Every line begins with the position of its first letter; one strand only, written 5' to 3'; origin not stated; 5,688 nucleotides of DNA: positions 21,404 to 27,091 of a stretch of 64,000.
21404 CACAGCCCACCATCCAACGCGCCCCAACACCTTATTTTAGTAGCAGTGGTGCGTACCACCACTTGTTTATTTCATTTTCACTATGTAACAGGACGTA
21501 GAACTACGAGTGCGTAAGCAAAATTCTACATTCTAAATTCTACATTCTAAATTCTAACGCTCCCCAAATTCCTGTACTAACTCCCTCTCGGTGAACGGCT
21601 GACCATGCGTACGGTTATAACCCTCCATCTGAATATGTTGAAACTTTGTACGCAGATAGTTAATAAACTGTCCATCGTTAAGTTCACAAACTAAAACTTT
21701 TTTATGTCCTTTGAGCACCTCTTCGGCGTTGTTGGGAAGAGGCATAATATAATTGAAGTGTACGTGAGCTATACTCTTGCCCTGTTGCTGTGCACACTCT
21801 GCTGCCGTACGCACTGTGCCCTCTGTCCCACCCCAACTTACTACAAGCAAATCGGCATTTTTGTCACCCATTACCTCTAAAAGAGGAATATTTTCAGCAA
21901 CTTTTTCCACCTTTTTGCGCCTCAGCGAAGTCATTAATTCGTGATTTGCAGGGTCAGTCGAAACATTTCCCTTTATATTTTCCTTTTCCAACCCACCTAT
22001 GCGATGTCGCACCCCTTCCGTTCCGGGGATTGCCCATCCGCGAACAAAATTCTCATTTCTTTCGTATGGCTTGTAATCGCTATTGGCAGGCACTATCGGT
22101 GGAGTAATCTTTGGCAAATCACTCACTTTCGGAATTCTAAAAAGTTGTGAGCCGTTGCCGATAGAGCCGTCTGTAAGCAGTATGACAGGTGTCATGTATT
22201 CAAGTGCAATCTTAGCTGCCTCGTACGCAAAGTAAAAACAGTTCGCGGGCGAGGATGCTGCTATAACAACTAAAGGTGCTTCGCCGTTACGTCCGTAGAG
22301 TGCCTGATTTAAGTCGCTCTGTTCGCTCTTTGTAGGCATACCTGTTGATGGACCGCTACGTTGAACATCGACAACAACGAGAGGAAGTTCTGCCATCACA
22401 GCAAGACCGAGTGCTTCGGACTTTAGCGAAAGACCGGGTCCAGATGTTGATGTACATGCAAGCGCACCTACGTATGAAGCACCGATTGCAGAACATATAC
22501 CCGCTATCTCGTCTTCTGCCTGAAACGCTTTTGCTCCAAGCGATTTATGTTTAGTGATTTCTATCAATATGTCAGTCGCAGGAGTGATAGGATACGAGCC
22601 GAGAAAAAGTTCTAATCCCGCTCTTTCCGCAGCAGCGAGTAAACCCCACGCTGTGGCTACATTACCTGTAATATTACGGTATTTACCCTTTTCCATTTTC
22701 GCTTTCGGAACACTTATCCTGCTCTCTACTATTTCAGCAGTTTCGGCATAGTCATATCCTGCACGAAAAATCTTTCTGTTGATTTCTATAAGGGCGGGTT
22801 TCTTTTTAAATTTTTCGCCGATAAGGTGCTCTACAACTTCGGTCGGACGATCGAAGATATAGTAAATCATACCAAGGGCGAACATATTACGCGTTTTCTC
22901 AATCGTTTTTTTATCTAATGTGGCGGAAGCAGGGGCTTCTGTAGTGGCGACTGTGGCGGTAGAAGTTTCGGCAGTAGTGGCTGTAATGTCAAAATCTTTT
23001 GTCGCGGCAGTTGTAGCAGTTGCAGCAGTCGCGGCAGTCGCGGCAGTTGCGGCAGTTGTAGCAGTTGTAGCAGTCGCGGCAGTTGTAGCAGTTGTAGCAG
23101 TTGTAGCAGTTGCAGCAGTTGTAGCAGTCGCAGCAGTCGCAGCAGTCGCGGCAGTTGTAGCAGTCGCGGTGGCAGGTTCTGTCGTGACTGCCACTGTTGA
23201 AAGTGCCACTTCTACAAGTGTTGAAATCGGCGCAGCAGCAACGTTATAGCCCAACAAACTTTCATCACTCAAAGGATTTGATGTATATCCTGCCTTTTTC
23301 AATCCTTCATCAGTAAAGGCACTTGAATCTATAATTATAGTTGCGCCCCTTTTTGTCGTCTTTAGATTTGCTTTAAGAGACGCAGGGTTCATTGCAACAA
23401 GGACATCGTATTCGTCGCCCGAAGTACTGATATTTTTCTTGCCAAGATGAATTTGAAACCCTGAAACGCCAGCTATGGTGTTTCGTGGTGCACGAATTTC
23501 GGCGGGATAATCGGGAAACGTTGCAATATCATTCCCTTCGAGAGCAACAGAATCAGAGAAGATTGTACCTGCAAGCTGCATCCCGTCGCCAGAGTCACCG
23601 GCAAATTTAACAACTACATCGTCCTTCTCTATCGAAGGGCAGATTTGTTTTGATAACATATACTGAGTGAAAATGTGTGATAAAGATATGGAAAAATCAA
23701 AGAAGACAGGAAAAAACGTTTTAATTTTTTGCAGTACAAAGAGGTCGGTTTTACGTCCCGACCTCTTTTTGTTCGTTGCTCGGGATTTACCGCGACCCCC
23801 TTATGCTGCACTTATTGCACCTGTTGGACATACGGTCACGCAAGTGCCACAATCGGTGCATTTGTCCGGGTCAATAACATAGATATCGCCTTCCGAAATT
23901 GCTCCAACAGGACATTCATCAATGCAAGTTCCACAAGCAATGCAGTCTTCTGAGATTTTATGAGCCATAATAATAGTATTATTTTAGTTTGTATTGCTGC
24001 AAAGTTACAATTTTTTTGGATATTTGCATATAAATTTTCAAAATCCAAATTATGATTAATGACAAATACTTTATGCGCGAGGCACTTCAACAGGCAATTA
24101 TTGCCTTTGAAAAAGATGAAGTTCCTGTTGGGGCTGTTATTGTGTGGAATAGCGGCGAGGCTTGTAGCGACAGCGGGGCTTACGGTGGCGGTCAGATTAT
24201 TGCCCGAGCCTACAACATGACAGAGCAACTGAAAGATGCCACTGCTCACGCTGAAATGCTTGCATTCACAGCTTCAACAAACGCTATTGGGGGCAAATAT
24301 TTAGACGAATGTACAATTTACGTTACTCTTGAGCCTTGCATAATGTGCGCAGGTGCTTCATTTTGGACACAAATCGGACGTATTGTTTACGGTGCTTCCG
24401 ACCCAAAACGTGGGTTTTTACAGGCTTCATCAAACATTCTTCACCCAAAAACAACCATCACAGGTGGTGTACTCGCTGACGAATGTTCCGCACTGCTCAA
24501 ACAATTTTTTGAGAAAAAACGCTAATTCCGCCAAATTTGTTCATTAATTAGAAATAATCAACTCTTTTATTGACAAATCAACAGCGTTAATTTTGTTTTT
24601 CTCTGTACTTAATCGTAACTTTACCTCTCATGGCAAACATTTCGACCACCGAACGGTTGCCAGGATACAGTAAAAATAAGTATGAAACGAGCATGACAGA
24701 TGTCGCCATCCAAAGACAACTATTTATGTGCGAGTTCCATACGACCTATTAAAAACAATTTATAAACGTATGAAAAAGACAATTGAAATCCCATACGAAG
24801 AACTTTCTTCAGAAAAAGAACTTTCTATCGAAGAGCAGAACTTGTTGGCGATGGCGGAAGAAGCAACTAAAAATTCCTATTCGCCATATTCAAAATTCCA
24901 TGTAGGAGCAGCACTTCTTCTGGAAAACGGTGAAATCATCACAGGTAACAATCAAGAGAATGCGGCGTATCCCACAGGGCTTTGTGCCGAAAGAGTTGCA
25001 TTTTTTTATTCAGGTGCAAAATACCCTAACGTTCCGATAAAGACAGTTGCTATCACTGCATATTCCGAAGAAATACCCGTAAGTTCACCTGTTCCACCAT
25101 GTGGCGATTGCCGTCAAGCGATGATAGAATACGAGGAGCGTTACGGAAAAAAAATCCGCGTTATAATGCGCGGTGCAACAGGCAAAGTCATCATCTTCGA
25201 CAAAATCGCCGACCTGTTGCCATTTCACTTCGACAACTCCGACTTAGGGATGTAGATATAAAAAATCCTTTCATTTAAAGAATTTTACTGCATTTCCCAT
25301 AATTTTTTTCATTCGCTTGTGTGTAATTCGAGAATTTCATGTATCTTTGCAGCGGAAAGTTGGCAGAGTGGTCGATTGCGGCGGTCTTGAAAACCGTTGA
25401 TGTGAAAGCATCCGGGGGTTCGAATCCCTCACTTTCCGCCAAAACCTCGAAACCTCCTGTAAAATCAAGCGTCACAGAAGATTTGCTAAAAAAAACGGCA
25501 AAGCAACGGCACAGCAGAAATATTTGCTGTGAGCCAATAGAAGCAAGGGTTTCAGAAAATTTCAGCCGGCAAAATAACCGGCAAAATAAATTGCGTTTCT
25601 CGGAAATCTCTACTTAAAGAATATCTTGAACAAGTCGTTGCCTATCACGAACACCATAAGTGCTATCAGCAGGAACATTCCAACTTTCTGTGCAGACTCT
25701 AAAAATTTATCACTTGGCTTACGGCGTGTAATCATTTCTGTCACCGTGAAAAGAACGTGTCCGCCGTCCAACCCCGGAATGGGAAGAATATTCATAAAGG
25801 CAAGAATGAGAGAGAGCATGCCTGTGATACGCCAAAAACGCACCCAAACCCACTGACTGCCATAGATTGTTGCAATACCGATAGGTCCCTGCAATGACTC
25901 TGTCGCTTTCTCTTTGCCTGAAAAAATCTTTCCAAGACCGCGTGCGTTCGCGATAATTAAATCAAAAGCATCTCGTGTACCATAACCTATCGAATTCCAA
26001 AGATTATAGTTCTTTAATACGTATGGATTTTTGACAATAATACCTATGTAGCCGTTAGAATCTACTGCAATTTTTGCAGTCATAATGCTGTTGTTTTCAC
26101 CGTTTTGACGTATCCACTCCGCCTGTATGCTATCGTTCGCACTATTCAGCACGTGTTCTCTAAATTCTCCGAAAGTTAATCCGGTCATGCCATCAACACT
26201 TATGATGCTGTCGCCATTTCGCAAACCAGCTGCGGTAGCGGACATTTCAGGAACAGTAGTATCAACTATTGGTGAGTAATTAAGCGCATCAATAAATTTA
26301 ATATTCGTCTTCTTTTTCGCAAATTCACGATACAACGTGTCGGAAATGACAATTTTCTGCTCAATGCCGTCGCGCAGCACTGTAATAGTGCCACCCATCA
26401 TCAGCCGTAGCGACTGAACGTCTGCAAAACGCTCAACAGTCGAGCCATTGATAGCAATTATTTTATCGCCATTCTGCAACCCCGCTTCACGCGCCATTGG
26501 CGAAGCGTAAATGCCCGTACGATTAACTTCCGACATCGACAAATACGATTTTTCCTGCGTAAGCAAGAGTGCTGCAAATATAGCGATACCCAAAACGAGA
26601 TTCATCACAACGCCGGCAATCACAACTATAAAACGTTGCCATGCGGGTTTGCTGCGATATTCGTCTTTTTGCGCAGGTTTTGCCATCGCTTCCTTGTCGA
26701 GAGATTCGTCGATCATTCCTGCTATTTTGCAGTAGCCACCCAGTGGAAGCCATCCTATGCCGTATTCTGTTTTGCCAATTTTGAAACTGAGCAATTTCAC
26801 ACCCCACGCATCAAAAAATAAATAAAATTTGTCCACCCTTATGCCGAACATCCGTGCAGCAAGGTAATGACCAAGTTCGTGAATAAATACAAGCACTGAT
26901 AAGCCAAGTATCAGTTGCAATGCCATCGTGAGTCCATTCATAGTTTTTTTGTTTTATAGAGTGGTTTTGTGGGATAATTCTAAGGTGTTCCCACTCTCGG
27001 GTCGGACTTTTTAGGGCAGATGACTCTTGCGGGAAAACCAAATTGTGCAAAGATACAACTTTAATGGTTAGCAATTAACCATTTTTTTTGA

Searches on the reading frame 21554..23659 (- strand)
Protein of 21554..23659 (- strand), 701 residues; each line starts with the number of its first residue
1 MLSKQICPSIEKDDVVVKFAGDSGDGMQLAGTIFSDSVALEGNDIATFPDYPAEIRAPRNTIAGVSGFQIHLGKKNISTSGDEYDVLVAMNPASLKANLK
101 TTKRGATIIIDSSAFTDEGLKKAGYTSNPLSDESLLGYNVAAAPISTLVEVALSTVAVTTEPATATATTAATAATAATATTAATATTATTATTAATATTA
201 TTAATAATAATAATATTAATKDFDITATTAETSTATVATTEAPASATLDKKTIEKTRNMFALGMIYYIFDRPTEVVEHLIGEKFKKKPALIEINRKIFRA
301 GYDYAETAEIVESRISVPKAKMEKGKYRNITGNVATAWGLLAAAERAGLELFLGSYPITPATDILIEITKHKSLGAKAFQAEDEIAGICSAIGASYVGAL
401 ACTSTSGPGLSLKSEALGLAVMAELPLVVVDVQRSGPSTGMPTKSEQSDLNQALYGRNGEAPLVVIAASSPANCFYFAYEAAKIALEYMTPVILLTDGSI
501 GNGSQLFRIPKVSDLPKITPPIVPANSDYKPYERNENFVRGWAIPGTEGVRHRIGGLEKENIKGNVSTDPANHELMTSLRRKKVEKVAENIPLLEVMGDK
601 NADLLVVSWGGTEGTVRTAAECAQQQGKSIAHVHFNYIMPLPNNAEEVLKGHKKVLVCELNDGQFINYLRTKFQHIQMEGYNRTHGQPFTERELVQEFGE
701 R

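Call 6: search_protein_families(library=pfam, proteins=[window:21554-23659:-])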
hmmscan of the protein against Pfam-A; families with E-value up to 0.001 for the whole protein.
window:21554-23659:- (701 aa): 3 families
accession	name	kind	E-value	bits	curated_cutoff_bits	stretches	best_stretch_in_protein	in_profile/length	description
PF01855.24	POR_N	-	5.3e-51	174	27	1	352-561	10-220/231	Pyruvate flavodoxin/ferredoxin oxidoreductase, thiamine diP-bdg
PF01558.24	POR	-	2.5e-28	99.8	27.4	2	24-177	2-137/173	Pyruvate ferredoxin/flavodoxin oxidoreductase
PF17147.9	PFOR_II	-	4.7e-05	24.1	27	1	602-686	1-94/102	Pyruvate:ferredoxin oxidoreductase core domain II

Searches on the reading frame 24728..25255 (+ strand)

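Call 22: search_protein_families(library=pfam, proteins=[window:24728-25255:+])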
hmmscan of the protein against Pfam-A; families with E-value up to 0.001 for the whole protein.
window:24728-25255:+ (175 aa): 2 families
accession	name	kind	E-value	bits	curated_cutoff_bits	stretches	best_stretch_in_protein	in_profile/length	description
PF00383.29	dCMP_cyt_deam_1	-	2.9e-15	56.4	25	1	36-136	4-94/102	Cytidine and deoxycytidylate deaminase zinc-binding region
PF08211.18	dCMP_cyt_deam_2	-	4.6e-11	43.5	25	1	24-92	31-97/130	Cytidine and deoxycytidylate deaminase zinc-binding region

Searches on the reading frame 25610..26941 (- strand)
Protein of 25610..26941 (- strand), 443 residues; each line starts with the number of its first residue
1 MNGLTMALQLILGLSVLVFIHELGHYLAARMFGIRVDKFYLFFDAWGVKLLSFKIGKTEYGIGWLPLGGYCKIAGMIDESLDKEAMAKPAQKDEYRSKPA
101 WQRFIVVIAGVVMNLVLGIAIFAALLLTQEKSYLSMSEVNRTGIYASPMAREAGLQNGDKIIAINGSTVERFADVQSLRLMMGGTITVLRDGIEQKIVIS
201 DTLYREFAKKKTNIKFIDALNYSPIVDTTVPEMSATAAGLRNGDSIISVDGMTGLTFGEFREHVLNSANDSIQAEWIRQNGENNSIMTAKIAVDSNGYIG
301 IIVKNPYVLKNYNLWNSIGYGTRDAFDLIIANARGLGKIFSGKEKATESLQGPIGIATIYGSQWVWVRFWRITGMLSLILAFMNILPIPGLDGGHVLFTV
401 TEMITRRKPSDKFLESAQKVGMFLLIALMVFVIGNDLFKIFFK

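Call 22: search_protein_families(library=pfam, proteins=[window:25610-26941:-])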
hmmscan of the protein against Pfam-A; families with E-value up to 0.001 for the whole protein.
window:25610-26941:- (443 aa): 7 families
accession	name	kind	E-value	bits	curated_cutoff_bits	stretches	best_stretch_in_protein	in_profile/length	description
PF02163.28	Peptidase_M50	-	1.3e-57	195.1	27.2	1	10-428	2-221/221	Peptidase family M50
PF17820.7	PDZ_6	-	9.1e-12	45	27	1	144-178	5-39/54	PDZ domain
PF00595.29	PDZ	-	1.7e-10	41.6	23.2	1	147-183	35-71/81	PDZ domain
PF21558.3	Pept_S41_N_bact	-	1.1e-07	32.1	27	0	226-252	6-32/87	Bacteroidetes, Peptidase, S41 family, N-terminal domain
PF13180.12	PDZ_2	-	1.8e-06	28.6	27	0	150-179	25-54/80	PDZ domain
PF14685.13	PDZ_Tricorn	-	4.4e-05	23.8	25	0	147-188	31-73/88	Tricorn protease PDZ domain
PF13398.12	Peptidase_M50B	-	0.00046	20.4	26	0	16-49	23-56/201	Peptidase M50B-like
